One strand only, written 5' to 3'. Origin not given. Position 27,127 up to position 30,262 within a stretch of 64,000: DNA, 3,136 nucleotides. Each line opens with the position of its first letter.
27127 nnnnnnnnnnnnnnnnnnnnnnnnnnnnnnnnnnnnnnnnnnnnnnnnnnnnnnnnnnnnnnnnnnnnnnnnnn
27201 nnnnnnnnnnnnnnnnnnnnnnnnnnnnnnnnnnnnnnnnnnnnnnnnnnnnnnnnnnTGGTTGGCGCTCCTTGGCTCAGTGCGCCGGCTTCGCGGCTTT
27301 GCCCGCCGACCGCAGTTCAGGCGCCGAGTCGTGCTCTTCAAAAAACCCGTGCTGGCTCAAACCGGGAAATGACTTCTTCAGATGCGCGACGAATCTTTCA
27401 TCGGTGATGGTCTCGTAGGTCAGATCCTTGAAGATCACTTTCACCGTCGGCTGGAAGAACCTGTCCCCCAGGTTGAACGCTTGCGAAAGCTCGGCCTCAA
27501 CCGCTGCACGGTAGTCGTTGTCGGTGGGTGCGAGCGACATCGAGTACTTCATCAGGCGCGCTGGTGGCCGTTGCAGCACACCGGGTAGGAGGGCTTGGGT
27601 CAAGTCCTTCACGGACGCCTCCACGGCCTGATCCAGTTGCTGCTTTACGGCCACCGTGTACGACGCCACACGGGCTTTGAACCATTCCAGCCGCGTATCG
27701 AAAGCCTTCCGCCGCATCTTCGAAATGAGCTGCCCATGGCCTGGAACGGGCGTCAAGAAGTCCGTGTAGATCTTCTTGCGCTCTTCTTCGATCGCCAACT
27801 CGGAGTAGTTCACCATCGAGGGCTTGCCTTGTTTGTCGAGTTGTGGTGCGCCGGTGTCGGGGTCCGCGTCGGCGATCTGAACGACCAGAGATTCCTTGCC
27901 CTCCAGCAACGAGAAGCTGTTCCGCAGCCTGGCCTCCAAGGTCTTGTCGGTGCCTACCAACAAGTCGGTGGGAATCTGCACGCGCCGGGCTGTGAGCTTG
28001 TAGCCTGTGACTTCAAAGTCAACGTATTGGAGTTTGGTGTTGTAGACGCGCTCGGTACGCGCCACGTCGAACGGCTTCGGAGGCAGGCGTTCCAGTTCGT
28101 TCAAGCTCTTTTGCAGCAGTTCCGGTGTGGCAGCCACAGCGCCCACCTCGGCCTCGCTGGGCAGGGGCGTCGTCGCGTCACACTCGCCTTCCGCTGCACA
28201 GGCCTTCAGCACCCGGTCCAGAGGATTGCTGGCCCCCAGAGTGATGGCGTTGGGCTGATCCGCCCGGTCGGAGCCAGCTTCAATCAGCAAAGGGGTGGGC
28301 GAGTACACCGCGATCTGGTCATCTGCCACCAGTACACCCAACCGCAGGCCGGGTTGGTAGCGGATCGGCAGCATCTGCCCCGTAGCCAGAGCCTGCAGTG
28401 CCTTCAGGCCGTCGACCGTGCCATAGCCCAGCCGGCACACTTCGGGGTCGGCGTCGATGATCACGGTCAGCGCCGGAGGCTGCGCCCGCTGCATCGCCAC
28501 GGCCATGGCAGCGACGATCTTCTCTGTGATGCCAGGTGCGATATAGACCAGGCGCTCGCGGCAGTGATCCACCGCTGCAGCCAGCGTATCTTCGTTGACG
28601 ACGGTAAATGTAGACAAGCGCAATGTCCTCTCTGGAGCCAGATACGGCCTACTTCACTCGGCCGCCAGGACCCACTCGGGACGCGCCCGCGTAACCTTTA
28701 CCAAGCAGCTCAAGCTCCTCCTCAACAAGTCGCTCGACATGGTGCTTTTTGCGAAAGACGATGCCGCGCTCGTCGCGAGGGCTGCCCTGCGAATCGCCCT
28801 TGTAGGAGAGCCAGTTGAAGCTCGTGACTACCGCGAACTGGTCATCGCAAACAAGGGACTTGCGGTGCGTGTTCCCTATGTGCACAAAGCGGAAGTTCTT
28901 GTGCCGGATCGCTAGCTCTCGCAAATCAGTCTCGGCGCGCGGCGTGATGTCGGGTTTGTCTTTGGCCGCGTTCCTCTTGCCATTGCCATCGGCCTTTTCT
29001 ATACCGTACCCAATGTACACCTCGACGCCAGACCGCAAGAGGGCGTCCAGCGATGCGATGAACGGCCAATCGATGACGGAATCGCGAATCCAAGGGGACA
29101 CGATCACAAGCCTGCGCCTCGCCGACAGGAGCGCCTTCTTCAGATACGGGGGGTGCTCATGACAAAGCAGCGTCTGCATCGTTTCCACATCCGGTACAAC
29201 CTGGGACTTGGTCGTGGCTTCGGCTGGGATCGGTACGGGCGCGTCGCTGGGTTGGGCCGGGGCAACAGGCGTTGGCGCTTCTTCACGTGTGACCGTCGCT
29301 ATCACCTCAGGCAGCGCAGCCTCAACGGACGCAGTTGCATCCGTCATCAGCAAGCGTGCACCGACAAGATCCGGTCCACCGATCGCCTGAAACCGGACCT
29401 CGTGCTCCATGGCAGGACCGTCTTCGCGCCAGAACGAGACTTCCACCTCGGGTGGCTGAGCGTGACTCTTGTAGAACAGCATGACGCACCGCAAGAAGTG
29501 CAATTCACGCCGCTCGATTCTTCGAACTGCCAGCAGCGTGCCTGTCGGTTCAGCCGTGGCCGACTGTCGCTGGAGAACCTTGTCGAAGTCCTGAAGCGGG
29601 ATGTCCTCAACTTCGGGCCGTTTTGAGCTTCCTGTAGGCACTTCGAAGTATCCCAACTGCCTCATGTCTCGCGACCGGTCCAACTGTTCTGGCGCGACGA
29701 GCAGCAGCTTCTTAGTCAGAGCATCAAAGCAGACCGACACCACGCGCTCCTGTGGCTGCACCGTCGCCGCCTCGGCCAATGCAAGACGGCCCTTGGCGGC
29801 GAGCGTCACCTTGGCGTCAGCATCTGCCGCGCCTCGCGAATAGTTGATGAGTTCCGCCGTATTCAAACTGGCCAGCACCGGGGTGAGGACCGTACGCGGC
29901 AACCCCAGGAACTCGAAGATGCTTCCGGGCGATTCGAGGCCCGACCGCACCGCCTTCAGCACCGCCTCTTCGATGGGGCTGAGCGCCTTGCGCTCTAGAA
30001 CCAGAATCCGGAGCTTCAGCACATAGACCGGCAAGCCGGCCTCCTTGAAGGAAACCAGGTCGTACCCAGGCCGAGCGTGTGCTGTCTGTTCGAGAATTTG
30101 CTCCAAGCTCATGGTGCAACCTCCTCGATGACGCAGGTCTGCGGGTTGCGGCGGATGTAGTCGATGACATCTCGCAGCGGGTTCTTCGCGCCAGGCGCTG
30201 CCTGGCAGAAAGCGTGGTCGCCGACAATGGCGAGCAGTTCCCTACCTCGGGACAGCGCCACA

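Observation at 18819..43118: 24.3-kb eight-gene coupled operon interleaving DISARM class 1-like, Mokosh type I-like, HNH-ParB and DruE-like parts behind a single methyltransferase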

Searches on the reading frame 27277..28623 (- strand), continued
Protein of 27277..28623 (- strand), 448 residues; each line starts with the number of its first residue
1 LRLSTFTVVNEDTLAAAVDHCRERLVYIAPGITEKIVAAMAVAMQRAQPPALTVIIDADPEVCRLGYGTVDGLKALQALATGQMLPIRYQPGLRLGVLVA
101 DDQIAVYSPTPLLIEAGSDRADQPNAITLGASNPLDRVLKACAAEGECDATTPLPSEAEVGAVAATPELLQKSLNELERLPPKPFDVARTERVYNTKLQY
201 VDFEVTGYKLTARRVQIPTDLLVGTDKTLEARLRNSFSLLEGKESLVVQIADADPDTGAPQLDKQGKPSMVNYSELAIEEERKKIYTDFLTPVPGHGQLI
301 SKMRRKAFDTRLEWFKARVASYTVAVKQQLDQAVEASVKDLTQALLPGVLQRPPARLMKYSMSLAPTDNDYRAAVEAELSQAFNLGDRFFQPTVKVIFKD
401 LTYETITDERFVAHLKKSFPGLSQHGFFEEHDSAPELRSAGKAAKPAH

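Call 23: predict_structure(alignment_id=A1)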
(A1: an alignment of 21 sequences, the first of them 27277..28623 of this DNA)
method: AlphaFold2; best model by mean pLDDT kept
length: 448 residues; sequences in the alignment: 21
mean_pLDDT: 76.6   pTM: 0.48
mean pLDDT of the five models: 76.6, 76.4, 75.8, 74.9, 68.5
residues with pLDDT >= 90: 76; 70-90: 246; 50-70: 92; < 50: 34
segments of 3 or more residues with pLDDT < 50: 113-117, 185-193, 431-448
pLDDT, mean of each block of 10 residues (from residue 1): 70 87 89 92 89 87 79 91 84 83 82 53 75 72 66 78 85 84 49 64 86 65 63 57 72 87 90 91 92 86 88 94 86 81 80 71 69 82 68 86 72 81 61 37 37
secondary structure, 60 per line:
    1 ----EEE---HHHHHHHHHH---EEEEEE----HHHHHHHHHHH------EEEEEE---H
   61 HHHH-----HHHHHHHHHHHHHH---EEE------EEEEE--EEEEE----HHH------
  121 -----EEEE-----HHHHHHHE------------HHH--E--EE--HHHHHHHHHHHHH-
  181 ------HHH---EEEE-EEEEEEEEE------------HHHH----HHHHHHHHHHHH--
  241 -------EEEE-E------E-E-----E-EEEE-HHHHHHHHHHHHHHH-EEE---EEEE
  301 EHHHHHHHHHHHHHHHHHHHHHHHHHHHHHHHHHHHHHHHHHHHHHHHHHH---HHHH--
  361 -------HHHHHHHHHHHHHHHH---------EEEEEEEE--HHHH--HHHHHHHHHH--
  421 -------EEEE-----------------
elements in order: E5-7 H11-20 E24-29 H34-44 E51-56 H60-64 H70-83 E87-89 E96-100 E103-107 E126-129 H135-141 H167-179 E193-196 E198-206 H219-222 H227-238 E248-251 E270-273 H275-289 E291-293 E297-301 H302-351 H355-358 H368-383 E393-400 H403-406 H409-418 E428-431

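Call 33: fold_search(model_id=the predicted structure, library=pdb)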
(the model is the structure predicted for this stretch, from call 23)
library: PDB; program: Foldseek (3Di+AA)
matches with E <= 10: 360; with E <= 0.001: 3
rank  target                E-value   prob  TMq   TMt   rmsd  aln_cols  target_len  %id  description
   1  4urj_A                3.6e-04  1.00  0.21  0.50   5.1       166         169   14  Crystal structure of human BJ-TSA-9 (released 2014-10-01)
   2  4urj_C                5.1e-04  1.00  0.19  0.46   5.0       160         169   14  Crystal structure of human BJ-TSA-9 (released 2014-10-01)
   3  4urj_D                7.1e-04  1.00  0.20  0.45   5.1       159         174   14  Crystal structure of human BJ-TSA-9 (released 2014-10-01)
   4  5bpi_C                1.1e-03  1.00  0.20  0.32   9.8       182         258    9  Structure of TrmBL2, an archaeal chromatin protein, shows a novel mode of DNA binding. (released 2015-09-02)
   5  4urj_B                1.7e-03  1.00  0.19  0.43   5.4       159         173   14  Crystal structure of human BJ-TSA-9 (released 2014-10-01)
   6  4gem_B                1.8e-03  1.00  0.21  0.44   4.5       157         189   11  Crystal structure of Zucchini (K171A) (released 2012-10-17)
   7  9fhk_A                2.3e-03  1.00  0.21  0.26   4.9       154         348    9  Structure of the F13 protein of Vaccinia virus (P21 crystal form) (released 2025-03-12)
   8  8yr5_J                2.3e-03  1.00  0.24  0.25  17.0       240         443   14  Crystal structure of E. coli phosphatidylserine synthase in apo state (released 2024-11-20)
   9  9qqv                  2.9e-03  1.00  0.20  0.25   5.1       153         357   10  Structure of the F13 protein of Vaccinia virus in complex with G243-1720 (released 2025-12-24)
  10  6ehi_D                3.8e-03  1.00  0.23  0.56   4.7       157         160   13  NucT from Helicobacter pylori (released 2018-01-17)
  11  9fj0                  3.8e-03  1.00  0.20  0.24   5.1       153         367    9  Structure of the F13 protein (mutant G277C) of Vaccinia virus (released 2025-03-12)
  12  9fhk_B                4.1e-03  1.00  0.21  0.26   4.9       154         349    9  Structure of the F13 protein of Vaccinia virus (P21 crystal form) (released 2025-03-12)
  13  8yr5_C                4.1e-03  1.00  0.24  0.25  16.8       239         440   14  Crystal structure of E. coli phosphatidylserine synthase in apo state (released 2024-11-20)
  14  9fiz                  4.5e-03  1.00  0.21  0.25   4.7       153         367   10  Structure of the F13 protein (mutant A295E) of Vaccinia virus (released 2025-03-12)
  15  5qhm                  4.5e-03  1.00  0.18  0.43   5.6       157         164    9  PanDDA analysis group deposition of models with modelled events (e.g. bound ligands) -- Crystal Structure of human FAM83 (released 2018-12-19)
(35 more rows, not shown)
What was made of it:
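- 27277..28617 (-): Embedded accessory 3 ('P6'): 446-aa protein of an unnamed family, with an N-terminal PLD-like fold that lacks the catalytic His. The AF2 model (pLDDT 76.6) matches FAM83/BJ-TSA-9, Zucchini, NucT and the TrmBL2 PLD-like domain over about 160 residues (E 4e-4; calls 23, 33).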

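Call 71: search_protein_families(library=pfam, proteins=[L049:6759-10001:+, L049:11200-15807:+, L049:15776-17770:+, L048:11146-14256:+, L048:15009-17882:+, L042:13971-17135:+, L040:6764-9982:+, L040:12048-15623:+, L074:10095-13175:+], max_evalue=0.0001)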
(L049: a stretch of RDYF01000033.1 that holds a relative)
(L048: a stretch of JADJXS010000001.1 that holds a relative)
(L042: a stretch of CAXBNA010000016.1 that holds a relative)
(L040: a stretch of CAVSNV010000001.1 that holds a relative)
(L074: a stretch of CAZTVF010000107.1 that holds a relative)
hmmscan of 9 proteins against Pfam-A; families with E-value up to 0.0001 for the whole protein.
L049:6759-10001:+ (1081 aa): 3 families
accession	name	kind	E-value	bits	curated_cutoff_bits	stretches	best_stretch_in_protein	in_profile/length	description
PF00271.37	Helicase_C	-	2.9e-14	53.7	23.5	1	531-636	15-108/110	Helicase conserved C-terminal domain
PF00176.29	SNF2-rel_dom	-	1.6e-09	37.7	24.9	1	143-322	17-185/290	SNF2-related domain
PF04851.21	ResIII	-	2.6e-05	24.6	22.5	0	130-301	7-163/164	Type III restriction enzyme, res subunit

L049:11200-15807:+ (1536 aa): 4 families
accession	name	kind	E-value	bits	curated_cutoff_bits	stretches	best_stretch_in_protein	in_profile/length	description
PF07669.17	Eco57I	-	4.4e-20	72.9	25.3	1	662-928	2-141/171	Eco57I restriction-modification methylase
PF20466.3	MmeI_TRD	-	1.5e-18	67.3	27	1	1033-1206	36-206/207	MmeI, target recognition domain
PF20473.4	MmeI_Mtase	-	1.4e-14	54.3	27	2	860-963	138-245/259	MmeI, DNA-methyltransferase domain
PF02384.22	N6_Mtase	-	5.8e-07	29.6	20.4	1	567-689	22-106/311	N-6 DNA Methylase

L049:15776-17770:+ (665 aa): 0 families

L048:11146-14256:+ (1037 aa): 1 family
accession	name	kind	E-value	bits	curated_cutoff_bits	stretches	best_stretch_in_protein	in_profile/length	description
PF06634.17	DUF1156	-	2.6e-09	37.5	24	1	22-78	2-57/73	Protein of unknown function (DUF1156)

L048:15009-17882:+ (958 aa): 1 family
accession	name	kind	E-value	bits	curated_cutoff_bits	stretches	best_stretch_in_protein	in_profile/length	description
PF04465.17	DUF499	-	1.4e-11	43.4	23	1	190-388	70-260/1024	Protein of unknown function (DUF499)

L042:13971-17135:+ (1055 aa): 1 family
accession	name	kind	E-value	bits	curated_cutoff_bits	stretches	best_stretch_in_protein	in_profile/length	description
PF06634.17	DUF1156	-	4.2e-21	75.3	24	1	15-62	2-50/73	Protein of unknown function (DUF1156)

L040:6764-9982:+ (1073 aa): 3 families
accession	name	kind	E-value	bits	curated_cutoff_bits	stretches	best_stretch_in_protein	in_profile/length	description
PF25796.1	BREX_BrxC_4th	-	5e-46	156.8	27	1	461-633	1-173/173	BREX ATP-binding protein BrxC 4th domain with six-stranded beta sheet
PF25792.1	BREX_BrxC_helical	-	5e-16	59.6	27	1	764-884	1-122/123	BREX ATP-binding protein BrxC alpha helical domain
PF25791.1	BREX_BrxC_wHTH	-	1.5e-12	48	27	1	666-730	31-95/126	BREX ATP-binding protein BrxC winged helix-turn-helix domain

L040:12048-15623:+ (1192 aa): 3 families
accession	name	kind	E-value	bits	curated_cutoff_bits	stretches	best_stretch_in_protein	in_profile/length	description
PF07669.17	Eco57I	-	2.2e-18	67.4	25.3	1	361-580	1-166/171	Eco57I restriction-modification methylase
PF02384.22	N6_Mtase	-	1.5e-08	34.8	20.4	0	489-634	121-267/311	N-6 DNA Methylase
PF20473.4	MmeI_Mtase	-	1.8e-07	31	27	1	318-394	19-95/259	MmeI, DNA-methyltransferase domain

L074:10095-13175:+ (1027 aa): 1 family
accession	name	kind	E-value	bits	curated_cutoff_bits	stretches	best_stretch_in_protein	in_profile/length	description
PF06634.17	DUF1156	-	6.1e-12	45.9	24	1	18-77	2-62/73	Protein of unknown function (DUF1156)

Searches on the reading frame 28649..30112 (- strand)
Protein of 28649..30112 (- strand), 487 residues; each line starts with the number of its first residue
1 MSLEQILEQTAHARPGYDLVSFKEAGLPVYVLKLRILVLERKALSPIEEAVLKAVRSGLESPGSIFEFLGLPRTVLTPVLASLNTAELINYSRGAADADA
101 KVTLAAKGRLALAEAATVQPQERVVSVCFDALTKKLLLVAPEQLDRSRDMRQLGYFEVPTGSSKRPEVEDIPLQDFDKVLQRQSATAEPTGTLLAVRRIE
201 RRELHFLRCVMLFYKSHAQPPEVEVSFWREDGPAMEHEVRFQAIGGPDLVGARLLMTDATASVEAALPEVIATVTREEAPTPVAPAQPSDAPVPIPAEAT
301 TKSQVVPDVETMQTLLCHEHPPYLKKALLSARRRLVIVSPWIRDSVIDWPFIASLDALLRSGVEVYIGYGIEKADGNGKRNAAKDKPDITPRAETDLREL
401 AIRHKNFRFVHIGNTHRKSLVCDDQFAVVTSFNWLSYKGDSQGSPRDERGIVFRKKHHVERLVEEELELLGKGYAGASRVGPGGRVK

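Call 3: search_protein_families(library=padloc, proteins=[window:28649-30112:-], max_evalue=0.001)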
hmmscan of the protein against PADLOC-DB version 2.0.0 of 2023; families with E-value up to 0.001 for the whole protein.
window:28649-30112:- (487 aa): 3 families
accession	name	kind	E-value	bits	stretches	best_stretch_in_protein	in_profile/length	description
PDLC03922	MkoB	-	2.9e-78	262.6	2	20-401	3-380/610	-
PDLC03924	MkoC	-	1.3e-14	51.3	1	317-458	990-1121/1136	-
PDLC03923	MkoB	-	6.8e-09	33.2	1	25-232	15-222/454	-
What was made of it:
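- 28649..30112 (-): Embedded cargo 2b: mkoB (Mokosh type I), PLD-family nuclease, 487 aa; ATGA overlap with mkoA. PADLOC MkoB 2.9e-78 (call 3).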

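Call 4: search_protein_families(library=pfam, proteins=[window:28649-30112:-], max_evalue=0.01)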
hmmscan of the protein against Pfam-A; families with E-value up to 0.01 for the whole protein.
window:28649-30112:- (487 aa): 1 family
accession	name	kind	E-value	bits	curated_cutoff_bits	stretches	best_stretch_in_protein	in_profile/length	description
PF13091.12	PLDc_2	-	4.4e-06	27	27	1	325-434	2-100/132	PLD-like domain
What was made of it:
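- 28649..30112 (-): Pfam PLDc_2 (call 4).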

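Call 5: search_protein_families(library=ncbifam, proteins=[window:28649-30112:-], max_evalue=0.01)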
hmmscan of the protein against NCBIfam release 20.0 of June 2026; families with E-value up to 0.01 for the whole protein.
window:28649-30112:- (487 aa): 1 family
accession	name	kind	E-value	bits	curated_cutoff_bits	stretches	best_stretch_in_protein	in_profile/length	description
NF038319.1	DISARM_DrmC_I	equivalog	0.0045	16.6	133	1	330-433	105-202/236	DISARM system phospholipase D-like protein DrmC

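Call 80: find_homologous_proteins(query=window:28649-30112:-, max_evalue=1e-20)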
Query window:28649-30112:- (487 aa): 353 proteins with E <= 1e-20 among 8000 candidates; the best 120 are listed.
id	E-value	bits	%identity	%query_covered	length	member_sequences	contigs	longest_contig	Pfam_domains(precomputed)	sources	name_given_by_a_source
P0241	0.0e+0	1080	100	100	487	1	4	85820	PF13091.13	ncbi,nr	ncbi:MAG: hypothetical protein KKC79_00405 [Gammaproteobacteria bacterium]|nr:hypothetical protein [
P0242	2.4e-285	965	88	100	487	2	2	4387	PF13091.13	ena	-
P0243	2.8e-285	964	89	100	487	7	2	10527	PF13091.13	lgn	-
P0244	4.4e-285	964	88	100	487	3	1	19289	PF13091.13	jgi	jgi:DNA-binding MarR family transcriptional regulator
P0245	2.8e-281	951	87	100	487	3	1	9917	PF13091.13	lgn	-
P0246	2.0e-278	942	86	100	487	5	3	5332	PF13091.13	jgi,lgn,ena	-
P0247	1.0e-277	940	87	100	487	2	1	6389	PF13091.13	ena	-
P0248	1.3e-277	939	87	100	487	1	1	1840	PF13091.13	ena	-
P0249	9.4e-277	936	86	100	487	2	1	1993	PF13091.13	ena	-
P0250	1.0e-276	936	86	100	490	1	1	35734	PF13091.13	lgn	-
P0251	2.3e-274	928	86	100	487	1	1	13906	PF13091.13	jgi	jgi:DNA-binding MarR family transcriptional regulator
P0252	4.5e-274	927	85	100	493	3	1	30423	PF13091.13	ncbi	-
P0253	1.4e-273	926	86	100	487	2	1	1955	PF13091.13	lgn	-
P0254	6.5e-273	924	86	100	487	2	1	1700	PF13091.13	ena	-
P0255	1.7e-272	922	85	100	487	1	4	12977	PF13091.13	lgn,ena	-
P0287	2.0e-246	836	78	100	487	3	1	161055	PF13091.13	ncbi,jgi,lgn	jgi:DNA-binding MarR family transcriptional regulator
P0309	5.5e-200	683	66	99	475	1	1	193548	-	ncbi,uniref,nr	ncbi:phospholipase D-like domain-containing protein [Roseateles koreensis]|uniref:Phospholipase D-li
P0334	1.7e-169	583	57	98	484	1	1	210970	PF13091.13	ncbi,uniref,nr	ncbi:hypothetical protein NK214_05670 [Chromobacterium sp. S0633]|uniref:phospholipase D-like domain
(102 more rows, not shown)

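Call 81: find_encoding_contigs(protein=P0287, flank=10000, max_places=1)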
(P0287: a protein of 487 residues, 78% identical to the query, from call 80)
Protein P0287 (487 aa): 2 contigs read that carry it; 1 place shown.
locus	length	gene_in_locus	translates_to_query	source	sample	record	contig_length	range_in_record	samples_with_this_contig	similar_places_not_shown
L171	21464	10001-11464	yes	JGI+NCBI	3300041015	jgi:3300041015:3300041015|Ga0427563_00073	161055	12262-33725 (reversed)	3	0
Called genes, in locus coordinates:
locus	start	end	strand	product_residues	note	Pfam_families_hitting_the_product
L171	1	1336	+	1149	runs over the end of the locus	PF01555:N6_N4_Mtase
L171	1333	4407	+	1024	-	PF04851:ResIII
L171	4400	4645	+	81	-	-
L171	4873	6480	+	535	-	PF01844:HNH, PF14279:HNH_5 (weak)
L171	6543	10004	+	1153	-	PF00069:Pkinase, PF07714:PK_Tyr_Ser-Thr, PF13604:AAA_30 (faint), PF13086:AAA_11, PF01443:Viral_helicase1 (faint), PF13245:AAA_19 (weak), PF13087:AAA_12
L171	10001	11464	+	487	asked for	PF13091:PLDc_2 (weak)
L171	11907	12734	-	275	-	PF00149:Metallophos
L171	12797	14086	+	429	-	PF01595:CNNM, PF00571:CBS, PF03471:CorC_HlyC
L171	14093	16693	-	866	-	PF13567:DUF4131, PF03772:Competence, PF00753:Lactamase_B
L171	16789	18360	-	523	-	PF12729:4HB_MCP_1, PF00672:HAMP, PF00015:MCPsignal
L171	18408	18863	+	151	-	PF14588:YjgF_endoribonc, PF01042:Ribonuc_L-PSP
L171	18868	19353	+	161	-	PF02600:DsbB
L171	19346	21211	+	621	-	PF00425:Chorismate_bind, PF01063:Aminotran_4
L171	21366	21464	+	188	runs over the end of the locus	PF02469:Fasciclin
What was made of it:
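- The same HNH-MkoAB cassette works its way into a type III-like R-M context (call 81).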

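Call 82: find_encoding_contigs(protein=P0309, flank=10000, max_places=1)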
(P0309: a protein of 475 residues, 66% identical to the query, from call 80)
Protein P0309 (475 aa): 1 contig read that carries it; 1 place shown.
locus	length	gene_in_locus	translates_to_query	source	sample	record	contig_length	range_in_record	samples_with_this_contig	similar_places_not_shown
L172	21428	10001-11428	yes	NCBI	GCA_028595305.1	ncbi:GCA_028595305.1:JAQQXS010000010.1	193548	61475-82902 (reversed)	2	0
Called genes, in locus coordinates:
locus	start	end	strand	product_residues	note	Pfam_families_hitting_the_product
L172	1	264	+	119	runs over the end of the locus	PF01863:YgjP-like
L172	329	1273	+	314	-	PF01734:Patatin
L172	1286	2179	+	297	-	PF26305:CD_NTase_C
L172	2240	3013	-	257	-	PF00565:SNase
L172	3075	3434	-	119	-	-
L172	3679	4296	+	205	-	PF04320:YggL_50S_bp, PF09722:Xre_MbcA_ParS_C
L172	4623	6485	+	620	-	PF03235:GmrSD_N, PF07510:GmrSD_C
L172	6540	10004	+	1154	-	PF00069:Pkinase, PF07714:PK_Tyr_Ser-Thr, PF13086:AAA_11, PF13604:AAA_30 (faint), PF01443:Viral_helicase1 (faint), PF13245:AAA_19 (weak), PF13087:AAA_12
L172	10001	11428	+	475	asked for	-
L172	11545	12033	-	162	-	PF00692:dUTPase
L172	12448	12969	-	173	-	-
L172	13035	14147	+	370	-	PF13621:Cupin_8 (faint), PF08007:JmjC_2, PF20514:WHD_ROXA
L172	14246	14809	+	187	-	-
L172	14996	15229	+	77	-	-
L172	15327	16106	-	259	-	PF00753:Lactamase_B, PF23023:Anti-Pycsar_Apyc1, PF12706:Lactamase_B_2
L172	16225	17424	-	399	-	PF06804:BamC_C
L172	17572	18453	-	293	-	PF00701:DHDPS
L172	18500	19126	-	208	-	PF13489:Methyltransf_23, PF07021:MetW (weak), PF08241:Methyltransf_11, PF08242:Methyltransf_12 (faint), PF13649:Methyltransf_25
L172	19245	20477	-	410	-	PF07690:MFS_1, PF06779:MFS_4 (weak), PF07690:MFS_1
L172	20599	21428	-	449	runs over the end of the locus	PF07969:Amidohydro_3 (faint)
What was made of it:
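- Closest known: Mokosh type I. Different: It is preceded by an HNH-ParB-like gene that travels with it in at least one other locus (L171, call 81) and is replaced by GmrSD in another (L172, call 82).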

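Call 83: find_encoding_contigs(protein=P0334, flank=10000, max_places=1)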
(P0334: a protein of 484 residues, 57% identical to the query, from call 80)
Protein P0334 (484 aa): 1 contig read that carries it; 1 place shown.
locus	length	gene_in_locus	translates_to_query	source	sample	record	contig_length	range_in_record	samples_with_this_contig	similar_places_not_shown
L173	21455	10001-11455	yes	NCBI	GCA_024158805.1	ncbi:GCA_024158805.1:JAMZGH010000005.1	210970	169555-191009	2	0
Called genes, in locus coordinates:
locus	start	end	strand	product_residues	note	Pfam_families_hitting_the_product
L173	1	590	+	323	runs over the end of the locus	-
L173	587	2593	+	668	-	PF27135:HTH_TnsB (weak)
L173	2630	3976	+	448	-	PF13191:AAA_16 (weak), PF13401:AAA_22 (weak)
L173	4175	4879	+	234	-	PF17194:AbiEi_3_N, PF11459:AbiEi_3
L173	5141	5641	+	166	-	-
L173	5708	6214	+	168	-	-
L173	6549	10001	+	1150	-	PF00069:Pkinase, PF07714:PK_Tyr_Ser-Thr, PF01443:Viral_helicase1 (faint), PF13086:AAA_11, PF13604:AAA_30 (faint), PF13245:AAA_19 (weak), PF13087:AAA_12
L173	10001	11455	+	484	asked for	PF13091:PLDc_2 (weak)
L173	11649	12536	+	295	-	-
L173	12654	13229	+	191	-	-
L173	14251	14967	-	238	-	PF09339:HTH_IclR, PF01614:IclR_C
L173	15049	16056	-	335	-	PF13379:NMT1_2, PF09084:NMT1, PF12974:Phosphonate-bd (weak)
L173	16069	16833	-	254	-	PF00528:BPD_transp_1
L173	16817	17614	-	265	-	PF02463:SMC_N (faint), PF00005:ABC_tran, PF13304:AAA_21 (faint)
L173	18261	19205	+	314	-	PF00682:HMGL-like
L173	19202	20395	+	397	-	PF02515:CoA_transf_3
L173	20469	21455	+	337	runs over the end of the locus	PF04909:Amidohydro_2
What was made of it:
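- Closest known: Mokosh type I. Same: The pair also occurs as a stand-alone two-gene unit elsewhere (calls 82, 83).
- MkoAB occurs with no methyltransferase nearby (call 83).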
